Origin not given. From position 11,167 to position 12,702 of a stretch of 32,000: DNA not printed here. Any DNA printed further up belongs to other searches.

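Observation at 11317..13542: Tm-1-like UPF0261 ATP-binding protein translationally coupled to an LpdD-like chaperone and UbiX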

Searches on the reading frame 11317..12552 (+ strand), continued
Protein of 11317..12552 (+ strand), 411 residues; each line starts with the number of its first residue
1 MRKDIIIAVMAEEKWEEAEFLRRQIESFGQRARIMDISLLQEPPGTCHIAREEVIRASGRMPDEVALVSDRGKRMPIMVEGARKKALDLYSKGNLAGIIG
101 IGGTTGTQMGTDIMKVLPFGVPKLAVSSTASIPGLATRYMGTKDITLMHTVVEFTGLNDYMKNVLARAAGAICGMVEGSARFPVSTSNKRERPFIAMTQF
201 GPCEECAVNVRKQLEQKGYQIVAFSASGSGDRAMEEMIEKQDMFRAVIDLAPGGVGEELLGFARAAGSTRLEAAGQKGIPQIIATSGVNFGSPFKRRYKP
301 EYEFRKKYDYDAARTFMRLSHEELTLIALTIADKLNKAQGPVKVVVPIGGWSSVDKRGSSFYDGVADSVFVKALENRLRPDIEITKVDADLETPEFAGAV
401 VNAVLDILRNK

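Call 80: predict_structure(alignment_id=A3)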
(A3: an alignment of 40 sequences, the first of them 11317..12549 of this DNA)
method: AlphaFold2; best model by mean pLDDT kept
length: 411 residues; sequences in the alignment: 40
mean_pLDDT: 75.6   pTM: 0.68
mean pLDDT of the five models: 75.6, 74.4, 69.8, 63.9, 59.6
residues with pLDDT >= 90: 105; 70-90: 177; 50-70: 69; < 50: 60
segments of 3 or more residues with pLDDT < 50: 130-154, 263-266, 288-299, 304-315, 353-355
pLDDT, mean of each block of 10 residues (from residue 1): 86 85 95 89 79 94 87 88 95 92 76 79 74 39 37 62 88 89 61 75 72 87 70 76 83 66 56 86 66 42 45 52 85 89 81 49 76 92 87 84 88 54
secondary structure, 60 per line:
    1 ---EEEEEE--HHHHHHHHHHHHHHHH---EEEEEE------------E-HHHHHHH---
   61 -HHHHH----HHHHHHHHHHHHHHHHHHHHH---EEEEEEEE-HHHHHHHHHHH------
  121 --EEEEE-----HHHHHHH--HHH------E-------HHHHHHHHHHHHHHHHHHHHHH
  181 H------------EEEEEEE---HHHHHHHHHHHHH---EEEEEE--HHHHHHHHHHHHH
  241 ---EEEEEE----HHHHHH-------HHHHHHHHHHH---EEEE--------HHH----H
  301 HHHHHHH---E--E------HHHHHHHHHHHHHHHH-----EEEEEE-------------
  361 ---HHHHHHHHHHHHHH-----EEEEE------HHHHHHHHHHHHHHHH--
elements in order: E4-9 H12-27 E31-36 H51-57 H62-66 H71-91 E95-102 H104-114 E123-127 H133-139 H159-181 E194-200 H204-216 E220-225 H228-240 E244-249 H254-259 H267-277 E281-284 H300-307 H321-336 E342-347 H364-377 E383-387 H394-409

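Call 82: fold_search(model_id=the predicted structure, library=pdb)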
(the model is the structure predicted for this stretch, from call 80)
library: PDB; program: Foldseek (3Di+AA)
matches with E <= 10: 1609; with E <= 0.001: 23
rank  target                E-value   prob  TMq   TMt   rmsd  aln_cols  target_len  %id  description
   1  9mpy_A                2.5e-26  1.00  0.61  0.63   8.4       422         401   27  Structure of Saro_1862, a UPF0261 domain protein from Novosphingobium aromaticivorans with bound acetovanillone (released 2025-09-24)
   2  9mpy_B                4.3e-26  1.00  0.62  0.63   8.3       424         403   28  Structure of Saro_1862, a UPF0261 domain protein from Novosphingobium aromaticivorans with bound acetovanillone (released 2025-09-24)
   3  3wrw_C                2.9e-24  1.00  0.67  0.68   5.7       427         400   28  Crystal structure of the N-terminal domain of resistance protein (released 2014-08-13)
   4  3wrw_D                6.9e-24  1.00  0.64  0.65   5.9       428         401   27  Crystal structure of the N-terminal domain of resistance protein (released 2014-08-13)
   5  3wrx_B                1.1e-23  1.00  0.62  0.61   7.5       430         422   27  Crystal structure of helicase complex 1 (released 2014-08-13)
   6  3wry_A                1.9e-23  1.00  0.70  0.70   5.8       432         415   27  Crystal structure of helicase complex 2 (released 2014-08-13)
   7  3wrx_A                9.5e-23  1.00  0.70  0.70   5.9       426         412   27  Crystal structure of helicase complex 1 (released 2014-08-13)
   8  3wrw_A                1.1e-22  1.00  0.69  0.70   5.4       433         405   26  Crystal structure of the N-terminal domain of resistance protein (released 2014-08-13)
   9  3wry_B                1.1e-22  1.00  0.61  0.59   7.5       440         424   25  Crystal structure of helicase complex 2 (released 2014-08-13)
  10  3wrw_E                2.2e-22  1.00  0.67  0.71   5.7       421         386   26  Crystal structure of the N-terminal domain of resistance protein (released 2014-08-13)
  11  3wrw_F                5.0e-22  1.00  0.61  0.65   5.9       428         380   26  Crystal structure of the N-terminal domain of resistance protein (released 2014-08-13)
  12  3wrw_B                8.1e-22  1.00  0.67  0.68   5.4       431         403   26  Crystal structure of the N-terminal domain of resistance protein (released 2014-08-13)
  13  3wrv_A                7.9e-08  1.00  0.35  0.71   4.6       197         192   25  Crystal structure of NN domain of resistance protein (released 2014-08-13)
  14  3wrv_B                1.0e-07  1.00  0.31  0.68   5.2       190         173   23  Crystal structure of NN domain of resistance protein (released 2014-08-13)
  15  3eyw_B                2.7e-04  0.94  0.23  0.26  16.9       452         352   12  Crystal structure of the C-terminal domain of E. coli KefC in complex with KefF (released 2009-06-30)
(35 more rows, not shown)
